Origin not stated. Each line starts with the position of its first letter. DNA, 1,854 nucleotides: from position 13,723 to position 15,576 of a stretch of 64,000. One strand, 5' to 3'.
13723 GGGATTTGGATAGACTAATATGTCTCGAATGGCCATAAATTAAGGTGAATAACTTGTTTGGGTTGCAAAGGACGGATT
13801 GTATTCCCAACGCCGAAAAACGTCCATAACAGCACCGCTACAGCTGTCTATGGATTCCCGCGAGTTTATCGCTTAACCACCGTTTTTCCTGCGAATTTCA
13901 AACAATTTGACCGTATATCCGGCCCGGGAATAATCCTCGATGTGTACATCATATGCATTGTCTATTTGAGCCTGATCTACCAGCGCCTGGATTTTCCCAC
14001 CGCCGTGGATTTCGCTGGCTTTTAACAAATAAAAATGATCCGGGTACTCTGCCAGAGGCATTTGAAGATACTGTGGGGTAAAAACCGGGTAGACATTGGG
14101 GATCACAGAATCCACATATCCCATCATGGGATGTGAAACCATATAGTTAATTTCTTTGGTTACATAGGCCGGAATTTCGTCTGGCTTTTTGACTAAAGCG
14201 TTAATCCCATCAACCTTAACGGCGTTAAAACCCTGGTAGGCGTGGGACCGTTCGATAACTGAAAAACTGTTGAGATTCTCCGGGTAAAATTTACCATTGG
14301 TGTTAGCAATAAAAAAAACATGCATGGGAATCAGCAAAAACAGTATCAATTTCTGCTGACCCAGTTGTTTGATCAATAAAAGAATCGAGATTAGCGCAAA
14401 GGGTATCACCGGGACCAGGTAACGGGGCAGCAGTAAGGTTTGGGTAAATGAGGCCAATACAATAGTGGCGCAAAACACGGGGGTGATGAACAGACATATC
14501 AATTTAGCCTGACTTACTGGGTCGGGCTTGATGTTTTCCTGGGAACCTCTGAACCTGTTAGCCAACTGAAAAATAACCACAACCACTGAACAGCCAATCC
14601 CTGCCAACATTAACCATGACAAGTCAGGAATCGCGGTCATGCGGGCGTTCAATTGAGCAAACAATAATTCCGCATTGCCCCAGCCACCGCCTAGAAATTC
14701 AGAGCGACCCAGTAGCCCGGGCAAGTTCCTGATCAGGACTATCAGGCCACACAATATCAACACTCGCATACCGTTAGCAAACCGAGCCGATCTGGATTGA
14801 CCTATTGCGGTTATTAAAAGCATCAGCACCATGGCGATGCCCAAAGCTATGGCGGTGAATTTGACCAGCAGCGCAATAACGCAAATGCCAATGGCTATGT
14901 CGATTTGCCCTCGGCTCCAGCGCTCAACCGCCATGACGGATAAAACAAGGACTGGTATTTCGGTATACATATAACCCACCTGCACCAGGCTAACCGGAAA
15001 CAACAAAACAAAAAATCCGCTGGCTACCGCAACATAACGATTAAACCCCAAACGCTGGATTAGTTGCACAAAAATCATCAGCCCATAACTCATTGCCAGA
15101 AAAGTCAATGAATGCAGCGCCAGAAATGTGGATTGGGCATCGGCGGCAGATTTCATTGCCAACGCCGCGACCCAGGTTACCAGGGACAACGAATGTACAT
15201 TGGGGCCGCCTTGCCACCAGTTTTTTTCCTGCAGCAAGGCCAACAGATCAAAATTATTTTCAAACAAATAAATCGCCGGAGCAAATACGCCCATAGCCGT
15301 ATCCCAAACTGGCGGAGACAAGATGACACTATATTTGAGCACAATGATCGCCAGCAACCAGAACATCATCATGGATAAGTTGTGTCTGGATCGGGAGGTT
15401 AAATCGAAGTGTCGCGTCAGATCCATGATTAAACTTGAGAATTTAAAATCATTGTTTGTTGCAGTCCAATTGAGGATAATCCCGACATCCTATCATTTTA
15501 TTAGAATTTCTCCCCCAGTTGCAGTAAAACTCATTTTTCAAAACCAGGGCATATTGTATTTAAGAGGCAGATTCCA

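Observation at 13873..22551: Eight-gene polyprenyl-phosphate amino-sugar modification island with an atypical tailoring set, wedged between def and kdsB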

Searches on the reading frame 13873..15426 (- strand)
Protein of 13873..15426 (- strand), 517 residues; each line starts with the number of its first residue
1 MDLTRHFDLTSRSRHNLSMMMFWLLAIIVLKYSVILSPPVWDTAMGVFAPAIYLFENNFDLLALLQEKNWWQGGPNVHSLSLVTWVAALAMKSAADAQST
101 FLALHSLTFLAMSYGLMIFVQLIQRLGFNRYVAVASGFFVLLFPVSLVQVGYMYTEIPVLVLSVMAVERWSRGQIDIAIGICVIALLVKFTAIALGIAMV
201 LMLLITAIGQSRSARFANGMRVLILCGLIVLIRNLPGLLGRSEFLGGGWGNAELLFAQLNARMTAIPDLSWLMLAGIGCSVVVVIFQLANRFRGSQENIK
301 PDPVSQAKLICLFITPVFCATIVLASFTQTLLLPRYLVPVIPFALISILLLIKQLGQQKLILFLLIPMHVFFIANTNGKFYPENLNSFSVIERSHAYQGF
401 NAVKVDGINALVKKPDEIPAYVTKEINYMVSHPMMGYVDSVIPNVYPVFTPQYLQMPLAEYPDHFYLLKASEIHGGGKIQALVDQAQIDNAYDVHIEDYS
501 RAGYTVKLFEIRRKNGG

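Call 3: search_protein_families(library=pfam, proteins=[window:13873-15426:-], max_evalue=0.01)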
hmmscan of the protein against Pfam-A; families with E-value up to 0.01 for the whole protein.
window:13873-15426:- (517 aa): 0 families

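Call 4: search_protein_families(library=ncbifam, proteins=[window:13873-15426:-], max_evalue=0.01)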
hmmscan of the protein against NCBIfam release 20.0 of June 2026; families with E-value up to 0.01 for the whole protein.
window:13873-15426:- (517 aa): 0 families

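Call 7: find_encoding_contigs(protein=window:13873-15426:-, flank=10000, max_places=10)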
Protein window:13873-15426:- (517 aa): no gene with exactly this product is on record in the collection.

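Call 8: find_homologous_proteins(query=window:13873-15426:-)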
Query window:13873-15426:- (517 aa): 24 proteins with E <= 0.001 among 8000 candidates.
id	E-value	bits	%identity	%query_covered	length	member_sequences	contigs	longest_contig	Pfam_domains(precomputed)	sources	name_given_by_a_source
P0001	0.0e+0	1043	100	91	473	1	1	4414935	-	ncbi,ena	-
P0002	3.5e-168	578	51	100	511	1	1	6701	-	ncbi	-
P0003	4.2e-157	542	49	100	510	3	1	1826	-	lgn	-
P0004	8.0e-138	478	47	95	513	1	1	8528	-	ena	-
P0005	1.6e-134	467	46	95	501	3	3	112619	-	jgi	jgi:hypothetical protein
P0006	1.4e-133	464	45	95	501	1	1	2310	-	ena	-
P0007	7.5e-118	412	42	96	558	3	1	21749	-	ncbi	-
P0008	2.0e-111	391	41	95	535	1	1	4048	PF09594.17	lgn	-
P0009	1.2e-109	385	40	97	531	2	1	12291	-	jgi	jgi:hypothetical protein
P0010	1.0e-104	369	38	95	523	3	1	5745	-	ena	-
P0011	1.5e-103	365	40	96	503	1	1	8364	-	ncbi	-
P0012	1.6e-102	362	38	96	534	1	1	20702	-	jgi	jgi:hypothetical protein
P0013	2.8e-100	355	38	95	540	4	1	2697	-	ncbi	-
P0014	4.2e-97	344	37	95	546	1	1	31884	-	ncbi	-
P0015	3.4e-91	325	35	99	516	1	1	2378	-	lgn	-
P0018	1.4e-82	296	35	91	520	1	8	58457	-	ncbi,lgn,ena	-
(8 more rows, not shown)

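Call 9: find_encoding_contigs(protein=P0001, flank=10000, max_places=3)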
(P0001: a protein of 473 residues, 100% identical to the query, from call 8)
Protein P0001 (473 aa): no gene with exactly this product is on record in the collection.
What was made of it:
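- Tried and rejected: Exact-sequence look-ups of g1 and of its public version P0001 found no contig (calls 7, 9).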

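Call 10: find_encoding_contigs(protein=P0005, flank=10000, max_places=3)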
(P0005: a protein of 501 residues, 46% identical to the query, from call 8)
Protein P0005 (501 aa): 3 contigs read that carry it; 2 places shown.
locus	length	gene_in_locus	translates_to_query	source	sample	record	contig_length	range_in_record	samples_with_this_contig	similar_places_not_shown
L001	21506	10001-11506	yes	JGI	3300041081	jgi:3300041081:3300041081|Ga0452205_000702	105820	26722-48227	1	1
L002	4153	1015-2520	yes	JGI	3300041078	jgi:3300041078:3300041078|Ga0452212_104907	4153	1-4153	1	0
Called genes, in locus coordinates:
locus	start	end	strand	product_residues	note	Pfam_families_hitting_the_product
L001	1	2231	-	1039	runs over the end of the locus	PF00873:ACR_tran, PF03176:MMPL (faint)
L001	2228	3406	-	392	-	PF25876:HH_MFP_RND, PF25954:Beta-barrel_RND_2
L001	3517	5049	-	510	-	PF06253:MTTB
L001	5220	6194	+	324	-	PF01965:DJ-1_PfpI, PF12833:HTH_18, PF00165:HTH_AraC (weak)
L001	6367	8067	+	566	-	PF00664:ABC_membrane, PF20720:nSTAND3 (weak), PF00005:ABC_tran, PF02463:SMC_N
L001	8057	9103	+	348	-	PF02606:LpxK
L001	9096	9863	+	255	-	PF02348:CTP_transf_3, PF12804:NTP_transf_3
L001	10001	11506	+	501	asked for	-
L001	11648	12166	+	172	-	PF01327:Pep_deformylase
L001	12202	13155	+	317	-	PF00551:Formyl_trans_N, PF02911:Formyl_trans_C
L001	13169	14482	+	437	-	PF01029:NusB, PF22458:RsmF-B_ferredox, PF01189:Methyltr_RsmB-F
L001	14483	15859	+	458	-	PF00070:Pyr_redox (faint), PF00106:adh_short (faint), PF02254:TrkA_N, PF03435:Sacchrp_dh_NADP (weak), PF02080:TrkA_C, PF01210:NAD_Gly3P_dh_N (weak), PF02254:TrkA_N, PF02080:TrkA_C, +16 more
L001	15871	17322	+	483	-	PF02386:TrkH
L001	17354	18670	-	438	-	PF02321:OEP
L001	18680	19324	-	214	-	PF01135:PCMT, PF00398:RrnaAD, PF13649:Methyltransf_25, PF13847:Methyltransf_31 (weak), PF08241:Methyltransf_11 (weak), PF08242:Methyltransf_12 (faint)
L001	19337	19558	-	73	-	-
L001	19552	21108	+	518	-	PF00291:PALP, PF00585:Thr_dehydrat_C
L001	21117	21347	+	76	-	-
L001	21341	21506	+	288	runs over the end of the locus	PF01648:ACPS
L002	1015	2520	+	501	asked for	-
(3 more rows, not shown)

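Call 12: find_encoding_contigs(protein=P0018, flank=10000, max_places=3)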
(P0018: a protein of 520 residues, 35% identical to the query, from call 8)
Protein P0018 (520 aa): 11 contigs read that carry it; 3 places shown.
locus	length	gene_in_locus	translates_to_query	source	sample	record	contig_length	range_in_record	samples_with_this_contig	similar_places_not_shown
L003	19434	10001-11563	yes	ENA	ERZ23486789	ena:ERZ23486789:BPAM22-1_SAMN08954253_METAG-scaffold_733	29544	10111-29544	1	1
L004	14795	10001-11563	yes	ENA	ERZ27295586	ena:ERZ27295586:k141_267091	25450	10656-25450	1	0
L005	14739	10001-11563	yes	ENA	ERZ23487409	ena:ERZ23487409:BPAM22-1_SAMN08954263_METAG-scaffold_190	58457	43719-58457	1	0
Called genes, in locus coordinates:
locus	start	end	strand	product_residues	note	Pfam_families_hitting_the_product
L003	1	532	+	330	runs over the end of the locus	PF01073:3Beta_HSD, PF01370:Epimerase, PF04321:RmlD_sub_bind, PF05368:NmrA, PF13460:NAD_binding_10, PF16363:GDP_Man_Dehyd, PF07993:NAD_binding_4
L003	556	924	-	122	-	PF08888:HopJ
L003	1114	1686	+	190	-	PF04264:YceI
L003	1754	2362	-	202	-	PF04264:YceI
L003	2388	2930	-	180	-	PF07209:DUF1415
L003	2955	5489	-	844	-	PF02687:FtsX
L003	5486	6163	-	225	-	PF00005:ABC_tran, PF02463:SMC_N (faint)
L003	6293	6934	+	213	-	PF25182:NonGDSL, PF00657:Lipase_GDSL, PF13472:Lipase_GDSL_2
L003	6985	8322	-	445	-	PF02415:Chlam_PMP (faint)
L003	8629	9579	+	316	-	PF05118:Asp_Arg_Hydrox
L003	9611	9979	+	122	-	PF01219:DAGK_prokar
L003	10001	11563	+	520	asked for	-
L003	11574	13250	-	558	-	PF00196:GerE, PF00561:Abhydrolase_1 (weak)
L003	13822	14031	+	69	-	PF00313:CSD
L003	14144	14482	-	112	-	-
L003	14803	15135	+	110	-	PF01355:HIPIP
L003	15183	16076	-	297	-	PF00892:EamA, PF03151:TPT (faint), PF00892:EamA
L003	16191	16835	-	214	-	PF12973:Cupin_7, PF14499:DUF4437 (faint), PF07883:Cupin_2 (faint), PF12973:Cupin_7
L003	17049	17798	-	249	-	PF00106:adh_short, PF08659:KR, PF23441:SDR, PF13561:adh_short_C2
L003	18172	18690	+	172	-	PF00440:TetR_N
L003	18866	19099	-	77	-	PF05016:ParE_toxin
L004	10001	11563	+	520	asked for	-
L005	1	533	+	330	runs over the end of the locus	PF01073:3Beta_HSD, PF01370:Epimerase, PF04321:RmlD_sub_bind, PF05368:NmrA, PF13460:NAD_binding_10, PF16363:GDP_Man_Dehyd, PF07993:NAD_binding_4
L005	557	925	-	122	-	PF08888:HopJ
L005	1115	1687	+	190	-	PF04264:YceI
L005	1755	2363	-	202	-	PF04264:YceI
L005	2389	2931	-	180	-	PF07209:DUF1415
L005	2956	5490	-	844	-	PF02687:FtsX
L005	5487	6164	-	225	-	PF00005:ABC_tran, PF02463:SMC_N (faint)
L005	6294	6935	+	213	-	PF25182:NonGDSL, PF00657:Lipase_GDSL, PF13472:Lipase_GDSL_2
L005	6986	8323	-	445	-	PF02415:Chlam_PMP (faint)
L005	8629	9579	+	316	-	PF05118:Asp_Arg_Hydrox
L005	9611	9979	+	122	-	PF01219:DAGK_prokar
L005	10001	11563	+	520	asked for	-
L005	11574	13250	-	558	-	PF00196:GerE, PF00561:Abhydrolase_1 (weak)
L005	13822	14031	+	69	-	PF00313:CSD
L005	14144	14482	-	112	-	-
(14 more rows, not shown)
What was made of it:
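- An LpxO-family hydroxylase, DgkA and g1 form a tight co-directional run in L003-L005 and L013 (call 12).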

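Call 13: find_encoding_contigs(protein=P0014, flank=10000, max_places=2)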
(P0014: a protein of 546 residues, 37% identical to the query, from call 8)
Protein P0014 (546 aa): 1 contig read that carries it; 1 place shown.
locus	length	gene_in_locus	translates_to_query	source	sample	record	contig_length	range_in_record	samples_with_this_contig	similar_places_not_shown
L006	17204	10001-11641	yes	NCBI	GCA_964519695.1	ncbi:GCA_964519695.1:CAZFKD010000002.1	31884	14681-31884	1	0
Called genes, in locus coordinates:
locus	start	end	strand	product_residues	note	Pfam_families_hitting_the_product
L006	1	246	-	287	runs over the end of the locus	PF04909:Amidohydro_2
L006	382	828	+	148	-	PF12973:Cupin_7, PF07883:Cupin_2 (faint)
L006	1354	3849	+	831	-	PF02515:CoA_transf_3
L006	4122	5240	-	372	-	PF02771:Acyl-CoA_dh_N, PF02770:Acyl-CoA_dh_M (weak), PF00441:Acyl-CoA_dh_1, PF08028:Acyl-CoA_dh_2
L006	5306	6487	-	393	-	PF02771:Acyl-CoA_dh_N, PF02770:Acyl-CoA_dh_M, PF00441:Acyl-CoA_dh_1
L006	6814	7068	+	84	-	-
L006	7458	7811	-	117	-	-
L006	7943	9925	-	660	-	-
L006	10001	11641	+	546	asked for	-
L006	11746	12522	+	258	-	-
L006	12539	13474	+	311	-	PF13489:Methyltransf_23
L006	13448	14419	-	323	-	PF03706:LPG_synthase_TM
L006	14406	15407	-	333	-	PF00535:Glycos_transf_2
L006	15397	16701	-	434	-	-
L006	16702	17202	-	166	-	?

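Call 16: find_related_loci(query=A1, collection=genome_contigs, flank=10000)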
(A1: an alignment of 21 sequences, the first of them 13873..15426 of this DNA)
Query A1 (517 aa) in genome_contigs; peptide patterns used: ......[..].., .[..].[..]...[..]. (x = any residue, [..] = any of these).
85 stretches matched a pattern; 19 encode a relative of the query (tblastn E <= 1e-3); 19 distinct loci.
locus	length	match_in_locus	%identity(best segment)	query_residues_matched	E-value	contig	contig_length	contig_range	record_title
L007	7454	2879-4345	43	20-513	3e-123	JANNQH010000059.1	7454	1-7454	MAG: Deltaproteobacteria bacterium isolate SOY_31_metabat_477 SOY_31_k141_3274991, whole genome shotgun sequence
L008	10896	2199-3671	40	22-517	2e-110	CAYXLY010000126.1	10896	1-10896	MAG TPA_asm: uncultured Spirochaetaceae bacterium isolate binchicken_co13_458 genome assembly, contig: NODE_9543_length_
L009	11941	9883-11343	38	23-514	6e-102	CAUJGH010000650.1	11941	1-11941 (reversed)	MAG: Myxococcota bacterium isolate KLAP59 genome assembly, contig: KLAP59_89523, whole genome shotgun sequence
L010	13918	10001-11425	39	36-515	2e-97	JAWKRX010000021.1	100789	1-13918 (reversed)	MAG: Myxococcota bacterium isolate BC2.74 BC2.74.fa-21, whole genome shotgun sequence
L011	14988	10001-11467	37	21-515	1e-95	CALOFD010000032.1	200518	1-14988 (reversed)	MAG: Thermoanaerobaculia bacterium isolate LOGT_bin.0036 genome assembly, contig: contig_14066, whole genome shotgun seq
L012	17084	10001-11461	37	23-514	5e-92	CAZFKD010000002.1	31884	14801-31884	MAG TPA_asm: uncultured Spirochaetaceae bacterium isolate SRP072547_co1_164 genome assembly, contig: NODE_1732_length_31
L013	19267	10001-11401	35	20-487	5e-87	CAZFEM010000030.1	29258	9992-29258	MAG TPA_asm: uncultured Gammaproteobacteria bacterium isolate binchicken_co366_9 genome assembly, contig: NODE_732_lengt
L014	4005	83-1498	29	21-515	6e-55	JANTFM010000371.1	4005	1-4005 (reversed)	MAG: Acidobacteria bacterium isolate bin100110 c_000000027249, whole genome shotgun sequence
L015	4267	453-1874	29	21-515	3e-51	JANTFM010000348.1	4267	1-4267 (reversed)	MAG: Acidobacteria bacterium isolate bin100110 c_000000025092, whole genome shotgun sequence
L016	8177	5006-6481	29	13-512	2e-50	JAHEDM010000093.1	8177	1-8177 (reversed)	MAG: Actinomycetes bacterium isolate Ww201 NODE_19884_length_8177_cov_2.536991, whole genome shotgun sequence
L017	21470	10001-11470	30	38-515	2e-49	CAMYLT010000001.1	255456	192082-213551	MAG: uncultured Porticoccus sp. isolate Biocath_Gamma_027 genome assembly, contig: k127_1287, whole genome shotgun seque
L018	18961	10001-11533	29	17-513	8e-45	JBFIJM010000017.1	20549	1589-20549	MAG: Candidatus Saccharimonadales bacterium isolate Mix_sand11.2021.09.Z.86 k141_1266462_length_20549_cov_18.2270, whole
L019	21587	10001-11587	28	1-513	2e-44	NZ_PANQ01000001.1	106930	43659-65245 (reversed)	MAG: Porticoccus sp. isolate SAT26 137558, whole genome shotgun sequence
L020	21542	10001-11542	28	17-513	4e-43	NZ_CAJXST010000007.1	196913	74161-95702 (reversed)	MAG: uncultured Porticoccus sp. isolate SRR3933385_bin.7_MetaBAT_v2.12.1_MAG, whole genome shotgun sequence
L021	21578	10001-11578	27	8-513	7e-43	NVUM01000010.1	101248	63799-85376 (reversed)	MAG: Porticoccus sp. isolate NORP89 Contig_source1383C_595, whole genome shotgun sequence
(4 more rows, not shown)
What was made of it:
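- The g1 family is present in LPS-less phyla (call 16).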

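Call 21: predict_structure(alignment_id=A1)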
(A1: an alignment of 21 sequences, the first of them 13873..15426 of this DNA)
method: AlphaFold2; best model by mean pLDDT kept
length: 517 residues; sequences in the alignment: 21
mean_pLDDT: 89.9   pTM: 0.90
mean pLDDT of the five models: 89.9, 89.4, 87.3, 86.8, 85.3
residues with pLDDT >= 90: 360; 70-90: 119; 50-70: 24; < 50: 14
segments of 3 or more residues with pLDDT < 50: 1-10
pLDDT, mean of each block of 10 residues (from residue 1): 37 80 97 93 89 94 83 79 96 96 97 98 96 97 94 94 98 96 96 96 88 90 96 89 66 88 89 97 90 60 92 97 88 89 98 93 95 90 71 81 95 96 94 94 93 93 96 91 96 96 93 80
secondary structure, 60 per line:
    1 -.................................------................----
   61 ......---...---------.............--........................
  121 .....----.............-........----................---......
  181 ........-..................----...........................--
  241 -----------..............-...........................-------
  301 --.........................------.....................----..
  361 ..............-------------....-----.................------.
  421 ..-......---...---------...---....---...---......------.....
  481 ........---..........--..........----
elements in order: H2-34 H41-56 H61-66 H82-94 H97-125 H130-142 H144-151 H156-171 H175-188 H190-207 H212-238 H252-265 H267-293 H303-327 H334-354 H359-374 H388-391 H397-413 E420-422 H424-429 E445-447 H451-454 E464-469 H476-488 E492-501 E504-513
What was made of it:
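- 13873..15426 (-): g1: polytopic membrane protein of 517 aa with a GT-C glycosyltransferase fold and a C-terminal alpha/beta domain (about residues 375-517). Proposed final transferase that uses the polyprenyl-phosphate-linked sugar. The AlphaFold model has pLDDT 89.9 and pTM 0.90 (call 21).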

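Call 24: fold_search(model_id=the predicted structure, library=pdb)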
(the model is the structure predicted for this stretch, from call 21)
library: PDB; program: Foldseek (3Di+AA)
matches with E <= 10: 228; with E <= 0.001: 6
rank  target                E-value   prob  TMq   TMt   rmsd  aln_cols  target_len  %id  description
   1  9s6s_A                3.6e-05  1.00  0.53  0.51   9.5       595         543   12  Ternary cryo-EM structure of human ALG9 with Dol25-PP-GlcNAc2Man6, Dol25-P-Man and Fab (released 2026-03-18)
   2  7zli_A                1.7e-04  1.00  0.45  0.38  10.3       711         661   10  Cryo-EM structure of C-mannosyltransferase CeDPY19, in complex with Dol25-P-Man and bound to CMT2-Fab and anti-Fab nan (released 2023-01-11)
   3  9s6t_A                3.0e-04  1.00  0.52  0.55   8.4       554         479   14  Ternary cryo-EM structure of chicken ALG12 with Dol25-PP-GlcNAc2Man7, Dol25-P-Man, and Fab (released 2026-03-18)
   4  7zlg_A                3.4e-04  1.00  0.48  0.40   9.8       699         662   10  Cryo-EM structure of C-mannosyltransferase CeDPY19, in complex with acceptor peptide and bound to CMT2-Fab and anti-Fa (released 2023-01-11)
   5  7oci_F                8.8e-04  1.00  0.49  0.42  11.3       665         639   10  Cryo-EM structure of yeast Ost6p containing oligosaccharyltransferase complex (released 2022-02-16)
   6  7zlh_A                9.2e-04  1.00  0.47  0.39   9.9       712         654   10  Cryo-EM structure of C-mannosyltransferase CeDPY19, in apo state, bound to CMT2-Fab and anti-Fab nanobody (released 2023-01-11)
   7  8agc_A                1.1e-03  1.00  0.45  0.36  16.3       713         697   10  Structure of yeast oligosaccharylransferase complex with lipid-linked oligosaccharide and non-acceptor peptide bound (released 2022-12-07)
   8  8if8_C                1.2e-03  1.00  0.34  0.31  16.7       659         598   12  Arabinosyltransferase AftA (released 2023-05-31)
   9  8if8_B                1.4e-03  1.00  0.38  0.33  16.0       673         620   13  Arabinosyltransferase AftA (released 2023-05-31)
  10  8agb_A                3.7e-03  1.00  0.49  0.41  11.3       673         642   10  Structure of yeast oligosaccharylransferase complex with lipid-linked oligosaccharide bound (released 2022-12-07)
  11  6gxc_A                4.6e-03  1.00  0.43  0.34   8.0       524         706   12  Bacterial oligosaccharyltransferase PglB in complex with an inhibitory peptide and a reactive lipid-linked oligosaccha (released 2018-11-14)
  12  3rce_A                6.1e-03  1.00  0.40  0.32   9.9       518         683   11  Bacterial oligosaccharyltransferase PglB (released 2011-06-15)
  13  5ogl_A                6.3e-03  1.00  0.44  0.34   8.0       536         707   12  Structure of bacterial oligosaccharyltransferase PglB in complex with an acceptor peptide and an lipid-linked oligosac (released 2017-10-25)
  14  6c26_A                7.2e-03  1.00  0.51  0.43  12.1       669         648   11  The Cryo-EM structure of a eukaryotic oligosaccharyl transferase complex (released 2018-01-31)
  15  9i5k_A                1.2e-02  1.00  0.39  0.41   8.8       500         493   11  Structure of the Chaetomium thermophilum Pmt4 homodimer (C2 symmetry) (released 2025-12-24)
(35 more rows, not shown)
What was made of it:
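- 13873..15426 (-): The best solved-structure matches are all GT-C: ALG9 at E 3.6e-5, then DPY19, ALG12, STT3, AftA, PglB, Pmt4 and Emb (call 24).
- On GT-C glycosyltransferase superfamily (g1): The top 30 Foldseek PDB matches are almost all GT-C enzymes, with TM-scores of about 0.45-0.53 (calls 21, 24).
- Fold matches include the protein-modifying enzymes DPY19, PMT, PglB and STT3 (call 24).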

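Call 25: list_cluster_members(proteins=[P0001, P0002, P0007, P0011, P0013])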
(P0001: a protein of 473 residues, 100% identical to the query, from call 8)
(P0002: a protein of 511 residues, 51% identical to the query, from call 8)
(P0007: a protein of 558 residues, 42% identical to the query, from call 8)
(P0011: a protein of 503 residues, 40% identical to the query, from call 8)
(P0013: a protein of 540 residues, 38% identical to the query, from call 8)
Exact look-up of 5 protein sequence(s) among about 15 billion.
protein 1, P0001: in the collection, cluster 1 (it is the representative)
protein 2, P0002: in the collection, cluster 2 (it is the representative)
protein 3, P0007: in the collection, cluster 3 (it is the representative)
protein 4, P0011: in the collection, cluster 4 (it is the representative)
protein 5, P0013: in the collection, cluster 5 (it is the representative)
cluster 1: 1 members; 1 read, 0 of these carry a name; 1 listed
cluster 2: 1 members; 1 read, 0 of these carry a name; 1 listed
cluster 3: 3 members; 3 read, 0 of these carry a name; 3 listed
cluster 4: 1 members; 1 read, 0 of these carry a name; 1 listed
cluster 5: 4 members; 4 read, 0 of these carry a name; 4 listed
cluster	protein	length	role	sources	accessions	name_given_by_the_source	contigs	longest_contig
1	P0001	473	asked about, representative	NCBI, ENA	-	-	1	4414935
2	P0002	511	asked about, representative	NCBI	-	-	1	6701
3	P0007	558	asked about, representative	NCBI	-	-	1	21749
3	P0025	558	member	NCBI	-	-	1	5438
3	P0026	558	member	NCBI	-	-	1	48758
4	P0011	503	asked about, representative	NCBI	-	-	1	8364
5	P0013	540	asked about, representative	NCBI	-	-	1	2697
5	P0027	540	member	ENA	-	-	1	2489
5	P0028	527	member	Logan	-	-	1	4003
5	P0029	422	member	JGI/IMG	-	-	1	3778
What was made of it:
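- Tried and rejected: Cluster look-ups gave no names (call 25).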
